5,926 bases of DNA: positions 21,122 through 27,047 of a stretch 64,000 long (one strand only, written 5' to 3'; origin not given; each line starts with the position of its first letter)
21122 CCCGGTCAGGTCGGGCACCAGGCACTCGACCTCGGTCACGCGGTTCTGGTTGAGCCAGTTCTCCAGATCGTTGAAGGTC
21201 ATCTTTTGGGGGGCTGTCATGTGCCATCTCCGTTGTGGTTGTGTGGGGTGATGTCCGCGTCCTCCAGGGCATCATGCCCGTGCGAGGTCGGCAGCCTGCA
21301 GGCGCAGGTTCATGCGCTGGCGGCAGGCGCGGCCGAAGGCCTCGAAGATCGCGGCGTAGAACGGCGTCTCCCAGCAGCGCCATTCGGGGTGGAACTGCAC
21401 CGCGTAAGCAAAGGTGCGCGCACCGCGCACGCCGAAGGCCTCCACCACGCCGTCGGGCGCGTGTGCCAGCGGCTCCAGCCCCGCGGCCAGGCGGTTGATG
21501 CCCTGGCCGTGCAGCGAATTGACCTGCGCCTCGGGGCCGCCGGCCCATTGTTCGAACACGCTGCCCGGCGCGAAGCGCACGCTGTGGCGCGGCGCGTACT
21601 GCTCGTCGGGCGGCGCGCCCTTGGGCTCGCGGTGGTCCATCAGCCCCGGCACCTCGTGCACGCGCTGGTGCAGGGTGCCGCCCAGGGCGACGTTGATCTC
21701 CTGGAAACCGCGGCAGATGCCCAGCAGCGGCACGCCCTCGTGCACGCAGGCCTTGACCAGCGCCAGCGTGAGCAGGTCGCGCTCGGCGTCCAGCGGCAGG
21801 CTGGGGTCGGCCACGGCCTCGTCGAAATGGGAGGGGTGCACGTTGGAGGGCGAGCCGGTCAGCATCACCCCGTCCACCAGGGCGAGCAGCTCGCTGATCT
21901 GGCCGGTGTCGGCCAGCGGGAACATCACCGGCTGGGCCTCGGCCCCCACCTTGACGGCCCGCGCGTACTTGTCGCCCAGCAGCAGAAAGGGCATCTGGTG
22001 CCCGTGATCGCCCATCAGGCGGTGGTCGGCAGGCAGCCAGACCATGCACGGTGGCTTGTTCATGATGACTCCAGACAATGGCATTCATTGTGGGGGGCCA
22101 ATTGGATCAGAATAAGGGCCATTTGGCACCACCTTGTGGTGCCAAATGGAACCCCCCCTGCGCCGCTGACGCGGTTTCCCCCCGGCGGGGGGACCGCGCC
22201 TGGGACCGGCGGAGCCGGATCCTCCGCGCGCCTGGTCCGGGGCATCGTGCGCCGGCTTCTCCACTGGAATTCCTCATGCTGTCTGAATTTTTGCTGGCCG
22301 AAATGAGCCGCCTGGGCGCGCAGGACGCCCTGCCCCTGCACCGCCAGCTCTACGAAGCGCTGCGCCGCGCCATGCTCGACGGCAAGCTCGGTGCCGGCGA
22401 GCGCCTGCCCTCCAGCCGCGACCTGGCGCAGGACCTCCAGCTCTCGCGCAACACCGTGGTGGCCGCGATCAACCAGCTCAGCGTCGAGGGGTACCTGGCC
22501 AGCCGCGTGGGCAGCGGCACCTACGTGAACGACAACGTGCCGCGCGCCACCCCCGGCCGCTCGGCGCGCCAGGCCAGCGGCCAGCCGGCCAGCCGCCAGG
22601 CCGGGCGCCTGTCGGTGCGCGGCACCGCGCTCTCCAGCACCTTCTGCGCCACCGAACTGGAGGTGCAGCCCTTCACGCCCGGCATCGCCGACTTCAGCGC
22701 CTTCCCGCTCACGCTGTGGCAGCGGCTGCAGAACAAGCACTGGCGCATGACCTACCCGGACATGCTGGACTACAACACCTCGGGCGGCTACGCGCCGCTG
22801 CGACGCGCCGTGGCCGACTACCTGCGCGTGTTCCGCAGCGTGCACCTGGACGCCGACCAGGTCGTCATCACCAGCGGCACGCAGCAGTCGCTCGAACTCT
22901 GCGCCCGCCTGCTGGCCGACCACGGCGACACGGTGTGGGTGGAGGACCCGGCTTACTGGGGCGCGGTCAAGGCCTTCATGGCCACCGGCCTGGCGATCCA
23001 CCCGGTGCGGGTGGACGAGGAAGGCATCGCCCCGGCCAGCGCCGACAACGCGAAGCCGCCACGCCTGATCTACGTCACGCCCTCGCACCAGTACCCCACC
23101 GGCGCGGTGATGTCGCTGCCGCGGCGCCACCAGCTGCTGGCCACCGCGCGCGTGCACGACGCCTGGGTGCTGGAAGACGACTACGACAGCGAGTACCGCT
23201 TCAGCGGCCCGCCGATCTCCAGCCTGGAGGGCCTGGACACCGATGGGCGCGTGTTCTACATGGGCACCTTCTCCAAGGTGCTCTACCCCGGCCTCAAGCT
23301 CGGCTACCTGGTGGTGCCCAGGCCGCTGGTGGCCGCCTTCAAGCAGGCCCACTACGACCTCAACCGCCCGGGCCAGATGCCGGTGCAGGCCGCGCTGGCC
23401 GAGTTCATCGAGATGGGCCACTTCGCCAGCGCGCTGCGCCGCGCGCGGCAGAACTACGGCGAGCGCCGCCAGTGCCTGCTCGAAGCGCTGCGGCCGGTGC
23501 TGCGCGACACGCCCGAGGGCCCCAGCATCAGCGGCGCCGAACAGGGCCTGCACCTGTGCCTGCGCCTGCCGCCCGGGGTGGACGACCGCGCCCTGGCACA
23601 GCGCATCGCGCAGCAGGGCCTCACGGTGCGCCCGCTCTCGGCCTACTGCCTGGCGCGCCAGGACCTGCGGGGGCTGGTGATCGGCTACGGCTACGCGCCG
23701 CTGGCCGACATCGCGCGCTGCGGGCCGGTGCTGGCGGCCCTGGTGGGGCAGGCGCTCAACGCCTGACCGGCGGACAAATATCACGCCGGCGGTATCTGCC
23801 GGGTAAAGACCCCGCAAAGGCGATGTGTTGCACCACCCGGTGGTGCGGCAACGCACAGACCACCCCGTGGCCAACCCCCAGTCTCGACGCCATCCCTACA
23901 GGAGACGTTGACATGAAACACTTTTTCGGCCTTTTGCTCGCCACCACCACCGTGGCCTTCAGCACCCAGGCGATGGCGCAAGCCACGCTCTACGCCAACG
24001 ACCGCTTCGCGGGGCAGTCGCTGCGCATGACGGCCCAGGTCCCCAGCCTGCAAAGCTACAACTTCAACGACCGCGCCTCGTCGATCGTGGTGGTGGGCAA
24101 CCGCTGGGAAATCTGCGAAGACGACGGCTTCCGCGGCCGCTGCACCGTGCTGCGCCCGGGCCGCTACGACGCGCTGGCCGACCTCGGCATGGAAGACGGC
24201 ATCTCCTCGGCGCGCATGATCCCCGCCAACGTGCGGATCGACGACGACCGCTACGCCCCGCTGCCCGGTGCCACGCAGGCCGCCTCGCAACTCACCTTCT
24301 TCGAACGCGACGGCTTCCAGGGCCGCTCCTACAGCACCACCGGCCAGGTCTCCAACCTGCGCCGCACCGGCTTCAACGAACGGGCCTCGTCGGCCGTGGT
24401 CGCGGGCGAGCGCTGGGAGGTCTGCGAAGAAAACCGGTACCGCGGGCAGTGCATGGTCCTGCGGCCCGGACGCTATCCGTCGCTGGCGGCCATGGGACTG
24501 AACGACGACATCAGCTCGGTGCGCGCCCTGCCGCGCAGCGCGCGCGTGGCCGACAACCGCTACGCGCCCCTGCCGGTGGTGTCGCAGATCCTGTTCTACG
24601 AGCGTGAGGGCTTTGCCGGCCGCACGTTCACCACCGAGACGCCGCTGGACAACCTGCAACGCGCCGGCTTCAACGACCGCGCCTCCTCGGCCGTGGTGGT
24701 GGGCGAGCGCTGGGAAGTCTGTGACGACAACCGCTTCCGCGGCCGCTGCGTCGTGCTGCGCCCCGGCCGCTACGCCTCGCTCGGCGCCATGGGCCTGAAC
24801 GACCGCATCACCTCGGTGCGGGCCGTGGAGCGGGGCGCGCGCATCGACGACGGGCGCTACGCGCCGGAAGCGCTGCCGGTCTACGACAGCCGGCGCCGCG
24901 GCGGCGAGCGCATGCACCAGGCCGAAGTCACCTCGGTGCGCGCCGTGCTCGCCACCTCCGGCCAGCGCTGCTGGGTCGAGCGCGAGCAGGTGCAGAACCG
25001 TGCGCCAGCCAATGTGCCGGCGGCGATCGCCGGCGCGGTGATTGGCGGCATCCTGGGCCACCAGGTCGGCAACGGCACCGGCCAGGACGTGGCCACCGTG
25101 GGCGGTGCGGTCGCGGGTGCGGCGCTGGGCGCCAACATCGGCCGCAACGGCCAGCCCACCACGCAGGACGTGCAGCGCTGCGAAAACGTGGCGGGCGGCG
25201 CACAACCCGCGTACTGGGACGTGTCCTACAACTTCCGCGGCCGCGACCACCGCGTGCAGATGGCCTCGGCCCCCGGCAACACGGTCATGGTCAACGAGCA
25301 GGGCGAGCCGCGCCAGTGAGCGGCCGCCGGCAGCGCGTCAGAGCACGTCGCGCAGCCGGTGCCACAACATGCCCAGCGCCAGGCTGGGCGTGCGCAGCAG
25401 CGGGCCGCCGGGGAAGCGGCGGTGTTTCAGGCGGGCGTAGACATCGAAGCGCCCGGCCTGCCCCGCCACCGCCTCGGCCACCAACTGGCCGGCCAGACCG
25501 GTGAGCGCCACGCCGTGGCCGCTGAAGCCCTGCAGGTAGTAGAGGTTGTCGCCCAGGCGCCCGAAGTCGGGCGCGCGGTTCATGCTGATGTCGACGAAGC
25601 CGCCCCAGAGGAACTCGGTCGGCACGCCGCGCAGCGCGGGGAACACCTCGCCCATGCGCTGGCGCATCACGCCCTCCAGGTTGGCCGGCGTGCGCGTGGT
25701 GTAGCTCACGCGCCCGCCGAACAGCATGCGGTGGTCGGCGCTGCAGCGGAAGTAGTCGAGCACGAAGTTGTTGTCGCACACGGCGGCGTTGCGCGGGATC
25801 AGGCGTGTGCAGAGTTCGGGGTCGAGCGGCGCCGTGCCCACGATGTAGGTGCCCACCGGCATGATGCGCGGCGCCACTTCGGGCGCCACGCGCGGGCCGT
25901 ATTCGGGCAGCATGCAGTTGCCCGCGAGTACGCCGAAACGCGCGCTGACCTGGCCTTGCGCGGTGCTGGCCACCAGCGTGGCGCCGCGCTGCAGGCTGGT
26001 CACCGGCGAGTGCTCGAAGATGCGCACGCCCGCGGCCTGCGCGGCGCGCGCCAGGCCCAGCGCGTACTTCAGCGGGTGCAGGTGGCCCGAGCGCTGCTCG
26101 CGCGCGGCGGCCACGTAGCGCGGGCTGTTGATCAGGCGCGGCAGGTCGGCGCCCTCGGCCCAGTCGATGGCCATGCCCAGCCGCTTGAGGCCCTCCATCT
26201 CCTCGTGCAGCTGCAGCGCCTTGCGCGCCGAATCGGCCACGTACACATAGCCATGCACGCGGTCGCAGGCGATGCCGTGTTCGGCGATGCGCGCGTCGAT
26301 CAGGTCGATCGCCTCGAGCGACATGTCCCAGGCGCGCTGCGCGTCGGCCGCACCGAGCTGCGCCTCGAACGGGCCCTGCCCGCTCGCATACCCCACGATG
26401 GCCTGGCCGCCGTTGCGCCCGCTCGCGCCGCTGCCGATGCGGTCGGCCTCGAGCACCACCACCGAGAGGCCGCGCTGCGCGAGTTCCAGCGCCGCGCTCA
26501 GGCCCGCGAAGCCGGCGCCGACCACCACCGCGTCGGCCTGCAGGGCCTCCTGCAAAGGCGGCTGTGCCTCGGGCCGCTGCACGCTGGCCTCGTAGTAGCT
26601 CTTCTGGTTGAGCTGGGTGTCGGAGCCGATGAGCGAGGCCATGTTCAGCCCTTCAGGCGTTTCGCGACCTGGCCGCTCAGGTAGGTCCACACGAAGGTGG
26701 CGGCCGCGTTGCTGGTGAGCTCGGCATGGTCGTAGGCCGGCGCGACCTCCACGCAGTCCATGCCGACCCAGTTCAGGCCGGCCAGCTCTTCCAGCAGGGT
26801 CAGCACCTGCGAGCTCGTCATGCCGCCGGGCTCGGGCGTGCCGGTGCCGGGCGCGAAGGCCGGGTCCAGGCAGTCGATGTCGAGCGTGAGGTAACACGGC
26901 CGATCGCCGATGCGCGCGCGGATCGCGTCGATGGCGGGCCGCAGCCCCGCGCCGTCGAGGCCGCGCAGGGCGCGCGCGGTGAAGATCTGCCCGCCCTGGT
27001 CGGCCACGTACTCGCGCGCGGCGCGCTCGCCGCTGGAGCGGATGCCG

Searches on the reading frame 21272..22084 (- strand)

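Call 93: search_protein_families(library=pfam, proteins=[window:21272-22084:-], max_evalue=0.00001)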
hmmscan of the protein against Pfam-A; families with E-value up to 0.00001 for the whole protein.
window:21272-22084:- (270 aa): 2 families
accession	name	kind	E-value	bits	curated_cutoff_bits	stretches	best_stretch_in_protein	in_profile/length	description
PF07722.19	Peptidase_C26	-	5.2e-63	213.2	20.5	1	29-234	18-219/219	Peptidase C26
PF00117.34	GATase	-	9.6e-12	45.4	22.8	1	67-236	40-174/190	Glutamine amidotransferase class-I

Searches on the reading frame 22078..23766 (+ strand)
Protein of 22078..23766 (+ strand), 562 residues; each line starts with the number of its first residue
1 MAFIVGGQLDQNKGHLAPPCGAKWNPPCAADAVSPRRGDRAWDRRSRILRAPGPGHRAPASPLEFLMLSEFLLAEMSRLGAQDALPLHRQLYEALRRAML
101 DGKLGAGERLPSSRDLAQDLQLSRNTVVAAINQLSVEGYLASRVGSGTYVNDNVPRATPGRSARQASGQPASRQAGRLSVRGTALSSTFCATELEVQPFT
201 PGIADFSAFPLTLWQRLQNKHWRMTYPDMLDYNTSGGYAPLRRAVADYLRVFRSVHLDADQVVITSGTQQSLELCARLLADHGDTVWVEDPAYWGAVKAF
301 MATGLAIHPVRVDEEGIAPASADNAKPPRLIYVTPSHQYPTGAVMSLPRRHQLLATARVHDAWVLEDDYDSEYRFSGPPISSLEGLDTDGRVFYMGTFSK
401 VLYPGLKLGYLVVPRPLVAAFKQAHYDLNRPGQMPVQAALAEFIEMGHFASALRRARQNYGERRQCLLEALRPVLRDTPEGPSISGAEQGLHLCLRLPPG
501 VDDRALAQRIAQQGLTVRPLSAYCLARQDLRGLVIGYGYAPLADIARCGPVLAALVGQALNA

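Call 93: search_protein_families(library=pfam, proteins=[window:22078-23766:+], max_evalue=0.00001)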
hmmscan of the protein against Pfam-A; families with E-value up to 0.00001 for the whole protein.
window:22078-23766:+ (562 aa): 2 families
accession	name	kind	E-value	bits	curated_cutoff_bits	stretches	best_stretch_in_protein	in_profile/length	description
PF00155.27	Aminotran_1_2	-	2.1e-23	83.6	19.7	1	230-531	36-343/361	Aminotransferase class I and II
PF00392.27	GntR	-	1.8e-15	56.8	27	1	89-150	3-64/64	Bacterial regulatory proteins, gntR family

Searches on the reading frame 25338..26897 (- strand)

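Call 93: search_protein_families(library=pfam, proteins=[window:25338-26897:-], max_evalue=0.00001)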
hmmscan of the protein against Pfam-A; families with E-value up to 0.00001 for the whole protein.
window:25338-26897:- (519 aa): 4 families
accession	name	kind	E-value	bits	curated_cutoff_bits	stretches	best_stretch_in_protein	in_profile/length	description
PF01266.30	DAO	-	3.9e-65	221.1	27.9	1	122-475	1-352/353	FAD dependent oxidoreductase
PF00890.30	FAD_binding_2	-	1.7e-07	31.2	20.4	1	122-304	1-170/414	FAD binding domain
PF01946.23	Thi4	-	8.5e-07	28.9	26.2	1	115-165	12-62/235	Thi4 family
PF13450.12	NAD_binding_8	-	9.5e-07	29.4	21.9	1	125-155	1-32/68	NAD(P)-binding Rossmann-like domain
